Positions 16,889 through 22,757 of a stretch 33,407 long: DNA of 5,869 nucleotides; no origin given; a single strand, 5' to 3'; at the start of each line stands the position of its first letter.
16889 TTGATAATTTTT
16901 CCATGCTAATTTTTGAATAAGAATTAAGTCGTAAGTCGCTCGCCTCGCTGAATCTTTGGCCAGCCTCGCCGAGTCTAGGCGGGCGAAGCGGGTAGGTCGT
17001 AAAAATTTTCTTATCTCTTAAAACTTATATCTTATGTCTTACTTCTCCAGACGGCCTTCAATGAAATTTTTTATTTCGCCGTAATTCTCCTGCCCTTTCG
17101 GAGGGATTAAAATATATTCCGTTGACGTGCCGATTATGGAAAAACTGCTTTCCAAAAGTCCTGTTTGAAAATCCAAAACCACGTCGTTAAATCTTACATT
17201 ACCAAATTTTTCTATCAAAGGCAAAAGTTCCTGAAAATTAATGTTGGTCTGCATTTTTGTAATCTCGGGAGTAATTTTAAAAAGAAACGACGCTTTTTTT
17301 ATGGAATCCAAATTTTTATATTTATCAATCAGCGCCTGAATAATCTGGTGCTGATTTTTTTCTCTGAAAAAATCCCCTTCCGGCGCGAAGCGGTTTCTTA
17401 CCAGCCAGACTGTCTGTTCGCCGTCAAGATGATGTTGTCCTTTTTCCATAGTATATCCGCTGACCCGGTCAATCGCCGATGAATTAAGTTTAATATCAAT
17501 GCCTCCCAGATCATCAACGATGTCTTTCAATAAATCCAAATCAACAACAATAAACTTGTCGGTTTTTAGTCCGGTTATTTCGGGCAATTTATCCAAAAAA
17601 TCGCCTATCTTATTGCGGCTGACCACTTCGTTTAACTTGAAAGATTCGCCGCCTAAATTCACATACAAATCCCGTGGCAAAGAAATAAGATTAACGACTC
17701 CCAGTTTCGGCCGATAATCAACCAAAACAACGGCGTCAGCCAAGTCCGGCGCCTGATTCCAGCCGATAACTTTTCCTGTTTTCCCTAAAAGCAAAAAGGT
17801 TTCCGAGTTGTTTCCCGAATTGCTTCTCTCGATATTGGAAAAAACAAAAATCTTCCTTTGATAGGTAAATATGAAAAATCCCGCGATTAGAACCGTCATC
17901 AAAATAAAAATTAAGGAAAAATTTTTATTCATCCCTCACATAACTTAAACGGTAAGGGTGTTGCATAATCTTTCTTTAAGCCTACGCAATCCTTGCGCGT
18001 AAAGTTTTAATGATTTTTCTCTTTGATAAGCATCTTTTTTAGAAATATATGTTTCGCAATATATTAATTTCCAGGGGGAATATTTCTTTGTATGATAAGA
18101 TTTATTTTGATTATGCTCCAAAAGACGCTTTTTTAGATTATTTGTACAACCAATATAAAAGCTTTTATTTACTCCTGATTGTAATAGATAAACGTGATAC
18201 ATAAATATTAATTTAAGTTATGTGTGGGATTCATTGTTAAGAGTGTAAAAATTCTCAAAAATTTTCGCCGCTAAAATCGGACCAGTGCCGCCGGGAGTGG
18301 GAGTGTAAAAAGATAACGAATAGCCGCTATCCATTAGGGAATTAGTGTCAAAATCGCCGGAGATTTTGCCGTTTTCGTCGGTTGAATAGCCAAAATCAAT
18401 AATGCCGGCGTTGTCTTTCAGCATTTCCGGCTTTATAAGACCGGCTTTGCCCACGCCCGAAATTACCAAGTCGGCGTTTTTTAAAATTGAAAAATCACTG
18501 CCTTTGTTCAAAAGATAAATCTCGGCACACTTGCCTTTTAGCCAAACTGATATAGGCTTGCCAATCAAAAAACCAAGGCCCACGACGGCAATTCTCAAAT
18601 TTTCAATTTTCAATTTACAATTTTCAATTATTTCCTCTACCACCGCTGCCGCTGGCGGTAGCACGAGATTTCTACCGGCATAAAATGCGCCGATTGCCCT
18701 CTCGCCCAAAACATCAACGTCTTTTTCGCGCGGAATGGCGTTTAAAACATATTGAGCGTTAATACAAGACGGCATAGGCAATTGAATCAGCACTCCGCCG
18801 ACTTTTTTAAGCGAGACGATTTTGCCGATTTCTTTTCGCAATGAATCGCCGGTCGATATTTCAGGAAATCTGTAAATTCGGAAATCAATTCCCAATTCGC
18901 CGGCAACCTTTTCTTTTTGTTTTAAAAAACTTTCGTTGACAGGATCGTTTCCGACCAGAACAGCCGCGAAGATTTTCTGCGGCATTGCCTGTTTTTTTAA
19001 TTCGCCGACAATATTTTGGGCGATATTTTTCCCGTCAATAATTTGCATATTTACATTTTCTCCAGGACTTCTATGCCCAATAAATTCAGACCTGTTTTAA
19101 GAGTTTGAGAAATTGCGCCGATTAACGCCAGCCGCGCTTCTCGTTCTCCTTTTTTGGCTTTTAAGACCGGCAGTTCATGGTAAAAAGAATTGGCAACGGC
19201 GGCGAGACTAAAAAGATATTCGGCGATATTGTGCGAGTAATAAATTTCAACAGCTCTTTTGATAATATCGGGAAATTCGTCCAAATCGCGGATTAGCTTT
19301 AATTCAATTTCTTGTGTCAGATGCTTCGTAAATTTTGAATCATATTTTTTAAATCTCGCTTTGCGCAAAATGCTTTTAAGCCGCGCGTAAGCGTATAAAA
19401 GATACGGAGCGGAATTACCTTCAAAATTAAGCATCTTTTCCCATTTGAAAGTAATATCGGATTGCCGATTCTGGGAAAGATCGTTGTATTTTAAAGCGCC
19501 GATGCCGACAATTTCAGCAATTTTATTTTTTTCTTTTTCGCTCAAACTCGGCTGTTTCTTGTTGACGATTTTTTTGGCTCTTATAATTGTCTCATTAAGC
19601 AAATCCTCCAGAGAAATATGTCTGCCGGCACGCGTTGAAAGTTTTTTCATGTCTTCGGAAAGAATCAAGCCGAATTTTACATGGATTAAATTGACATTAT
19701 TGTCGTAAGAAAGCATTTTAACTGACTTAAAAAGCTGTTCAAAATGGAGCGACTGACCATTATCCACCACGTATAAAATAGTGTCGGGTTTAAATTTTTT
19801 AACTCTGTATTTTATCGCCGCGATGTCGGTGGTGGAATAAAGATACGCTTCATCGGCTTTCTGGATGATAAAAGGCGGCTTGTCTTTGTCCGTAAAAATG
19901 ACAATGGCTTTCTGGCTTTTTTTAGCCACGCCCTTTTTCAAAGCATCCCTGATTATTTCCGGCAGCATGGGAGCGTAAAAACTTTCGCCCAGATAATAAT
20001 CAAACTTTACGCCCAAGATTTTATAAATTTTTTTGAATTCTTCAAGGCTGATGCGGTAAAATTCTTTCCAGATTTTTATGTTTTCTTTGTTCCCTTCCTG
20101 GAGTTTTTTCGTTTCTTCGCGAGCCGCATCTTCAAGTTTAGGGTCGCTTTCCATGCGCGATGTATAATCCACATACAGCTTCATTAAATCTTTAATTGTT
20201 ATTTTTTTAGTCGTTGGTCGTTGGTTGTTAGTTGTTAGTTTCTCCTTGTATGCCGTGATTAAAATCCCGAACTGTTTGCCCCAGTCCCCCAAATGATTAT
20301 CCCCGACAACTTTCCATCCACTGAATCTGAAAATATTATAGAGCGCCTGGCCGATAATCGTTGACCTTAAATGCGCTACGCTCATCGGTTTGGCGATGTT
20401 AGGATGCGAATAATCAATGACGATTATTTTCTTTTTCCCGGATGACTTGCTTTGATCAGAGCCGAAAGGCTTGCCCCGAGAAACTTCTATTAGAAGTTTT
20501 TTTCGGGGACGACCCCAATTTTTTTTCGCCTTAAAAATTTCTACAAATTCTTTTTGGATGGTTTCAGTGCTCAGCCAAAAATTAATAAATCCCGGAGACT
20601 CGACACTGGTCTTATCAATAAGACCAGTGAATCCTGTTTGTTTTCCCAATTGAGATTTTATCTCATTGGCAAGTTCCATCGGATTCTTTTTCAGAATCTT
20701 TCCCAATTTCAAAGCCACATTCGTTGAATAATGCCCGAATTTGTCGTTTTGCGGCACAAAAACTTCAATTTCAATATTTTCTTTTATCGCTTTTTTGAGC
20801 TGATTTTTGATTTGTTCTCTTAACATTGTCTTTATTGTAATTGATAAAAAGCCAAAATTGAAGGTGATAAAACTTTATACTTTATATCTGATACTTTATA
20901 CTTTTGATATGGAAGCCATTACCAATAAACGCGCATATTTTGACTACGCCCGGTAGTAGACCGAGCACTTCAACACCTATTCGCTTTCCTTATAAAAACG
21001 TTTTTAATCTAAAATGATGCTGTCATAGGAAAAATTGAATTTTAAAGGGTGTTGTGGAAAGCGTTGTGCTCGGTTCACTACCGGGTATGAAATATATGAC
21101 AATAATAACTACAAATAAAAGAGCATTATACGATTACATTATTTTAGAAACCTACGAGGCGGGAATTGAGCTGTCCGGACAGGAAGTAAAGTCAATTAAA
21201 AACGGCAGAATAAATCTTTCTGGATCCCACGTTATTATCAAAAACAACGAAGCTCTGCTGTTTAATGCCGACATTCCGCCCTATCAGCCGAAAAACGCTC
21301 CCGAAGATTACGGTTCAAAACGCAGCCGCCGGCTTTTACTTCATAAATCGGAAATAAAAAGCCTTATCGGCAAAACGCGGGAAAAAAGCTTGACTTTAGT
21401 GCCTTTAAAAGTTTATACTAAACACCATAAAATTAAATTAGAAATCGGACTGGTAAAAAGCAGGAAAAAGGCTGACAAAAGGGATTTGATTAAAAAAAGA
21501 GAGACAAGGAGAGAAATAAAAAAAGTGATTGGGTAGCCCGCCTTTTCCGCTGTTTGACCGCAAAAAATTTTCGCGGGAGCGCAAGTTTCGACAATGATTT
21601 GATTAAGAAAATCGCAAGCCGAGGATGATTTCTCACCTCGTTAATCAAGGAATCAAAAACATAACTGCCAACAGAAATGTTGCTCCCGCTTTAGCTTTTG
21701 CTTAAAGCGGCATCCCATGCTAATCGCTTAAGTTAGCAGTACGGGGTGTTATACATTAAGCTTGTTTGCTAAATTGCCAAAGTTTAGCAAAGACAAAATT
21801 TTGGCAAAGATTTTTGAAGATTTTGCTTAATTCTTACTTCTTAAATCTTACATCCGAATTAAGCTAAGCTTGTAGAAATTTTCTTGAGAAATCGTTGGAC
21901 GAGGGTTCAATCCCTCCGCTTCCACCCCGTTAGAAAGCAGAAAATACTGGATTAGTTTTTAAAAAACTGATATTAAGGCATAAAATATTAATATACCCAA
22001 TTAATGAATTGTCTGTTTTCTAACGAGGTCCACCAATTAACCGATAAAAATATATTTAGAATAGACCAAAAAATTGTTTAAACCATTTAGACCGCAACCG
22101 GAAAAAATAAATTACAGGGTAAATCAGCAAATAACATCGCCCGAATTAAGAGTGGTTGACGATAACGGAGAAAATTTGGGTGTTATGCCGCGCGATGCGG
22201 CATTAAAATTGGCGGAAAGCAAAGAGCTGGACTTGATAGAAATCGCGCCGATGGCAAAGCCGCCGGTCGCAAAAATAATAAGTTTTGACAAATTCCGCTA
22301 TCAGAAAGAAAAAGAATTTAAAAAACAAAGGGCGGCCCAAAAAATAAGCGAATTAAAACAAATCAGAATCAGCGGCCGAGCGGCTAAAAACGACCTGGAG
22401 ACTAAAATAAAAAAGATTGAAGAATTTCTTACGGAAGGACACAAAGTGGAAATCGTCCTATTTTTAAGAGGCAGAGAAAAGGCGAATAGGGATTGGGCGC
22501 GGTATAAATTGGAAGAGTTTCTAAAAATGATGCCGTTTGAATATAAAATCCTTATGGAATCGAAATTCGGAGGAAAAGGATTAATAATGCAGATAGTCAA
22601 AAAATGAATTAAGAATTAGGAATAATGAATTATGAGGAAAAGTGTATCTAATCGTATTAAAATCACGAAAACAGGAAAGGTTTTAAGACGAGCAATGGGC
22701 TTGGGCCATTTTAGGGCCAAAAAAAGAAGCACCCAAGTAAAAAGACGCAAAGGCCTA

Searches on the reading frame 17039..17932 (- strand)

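Call 49: search_protein_families(library=pfam, proteins=[window:17039-17932:-], max_evalue=0.00001)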
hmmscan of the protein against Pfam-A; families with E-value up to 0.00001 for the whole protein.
window:17039-17932:- (297 aa): 1 family
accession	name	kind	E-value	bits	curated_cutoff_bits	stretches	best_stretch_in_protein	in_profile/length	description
PF03816.19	LytR_cpsA_psr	-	5.9e-29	101.6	24.6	1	65-206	2-149/150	LytR_cpsA_psr family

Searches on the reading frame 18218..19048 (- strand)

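Call 50: search_protein_families(library=pfam, proteins=[window:18218-19048:-], max_evalue=0.00001)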
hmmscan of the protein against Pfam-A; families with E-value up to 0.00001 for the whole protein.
window:18218-19048:- (276 aa): 2 families
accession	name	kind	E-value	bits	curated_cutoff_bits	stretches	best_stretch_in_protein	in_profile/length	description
PF02882.25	THF_DHG_CYH_C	-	1e-27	96.8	27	1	118-270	4-155/160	Tetrahydrofolate dehydrogenase/cyclohydrolase, NAD(P)-binding domain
PF00763.28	THF_DHG_CYH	-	2.9e-22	79.5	32.8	1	4-112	1-115/115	Tetrahydrofolate dehydrogenase/cyclohydrolase, catalytic domain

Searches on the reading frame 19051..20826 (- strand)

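Call 50: search_protein_families(library=pfam, proteins=[window:19051-20826:-], max_evalue=0.00001)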
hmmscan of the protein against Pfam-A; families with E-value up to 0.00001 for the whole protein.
window:19051-20826:- (591 aa): 3 families
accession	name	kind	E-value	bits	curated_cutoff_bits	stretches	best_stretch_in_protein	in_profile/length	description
PF00750.26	tRNA-synt_1d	-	4.4e-98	328.9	23.3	1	127-462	14-349/349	tRNA synthetases class I (R), catalytic domain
PF05746.21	DALR_1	-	1e-33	116.3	22.3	1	476-591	1-117/117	DALR anticodon binding domain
PF03485.21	Arg_tRNA_synt_N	-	5.2e-19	69.1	21.5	1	2-84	3-84/85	Arginyl tRNA synthetase N terminal domain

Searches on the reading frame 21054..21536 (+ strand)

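Call 50: search_protein_families(library=pfam, proteins=[window:21054-21536:+], max_evalue=0.00001)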
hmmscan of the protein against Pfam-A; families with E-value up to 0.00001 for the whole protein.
window:21054-21536:+ (160 aa): 1 family
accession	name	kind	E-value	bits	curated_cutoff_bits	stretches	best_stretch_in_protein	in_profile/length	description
PF01668.23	SmpB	-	1.2e-48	165.2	27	1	18-158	1-140/143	SmpB protein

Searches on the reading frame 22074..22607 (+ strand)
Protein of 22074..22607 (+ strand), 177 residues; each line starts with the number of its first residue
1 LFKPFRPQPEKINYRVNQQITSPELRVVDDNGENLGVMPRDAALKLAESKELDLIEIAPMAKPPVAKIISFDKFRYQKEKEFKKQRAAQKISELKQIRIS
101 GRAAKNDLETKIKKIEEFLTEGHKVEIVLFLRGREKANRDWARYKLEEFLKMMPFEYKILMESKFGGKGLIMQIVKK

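Call 50: search_protein_families(library=pfam, proteins=[window:22074-22607:+], max_evalue=0.00001)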
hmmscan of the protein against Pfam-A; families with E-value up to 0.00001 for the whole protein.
window:22074-22607:+ (177 aa): 2 families
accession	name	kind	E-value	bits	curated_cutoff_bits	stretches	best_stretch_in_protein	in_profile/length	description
PF05198.21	IF3_N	-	1e-26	93.3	26.9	1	16-84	1-69/70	Translation initiation factor IF-3, N-terminal domain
PF00707.27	IF3_C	-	1.3e-15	57.5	34.8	1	93-176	2-85/86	Translation initiation factor IF-3, C-terminal domain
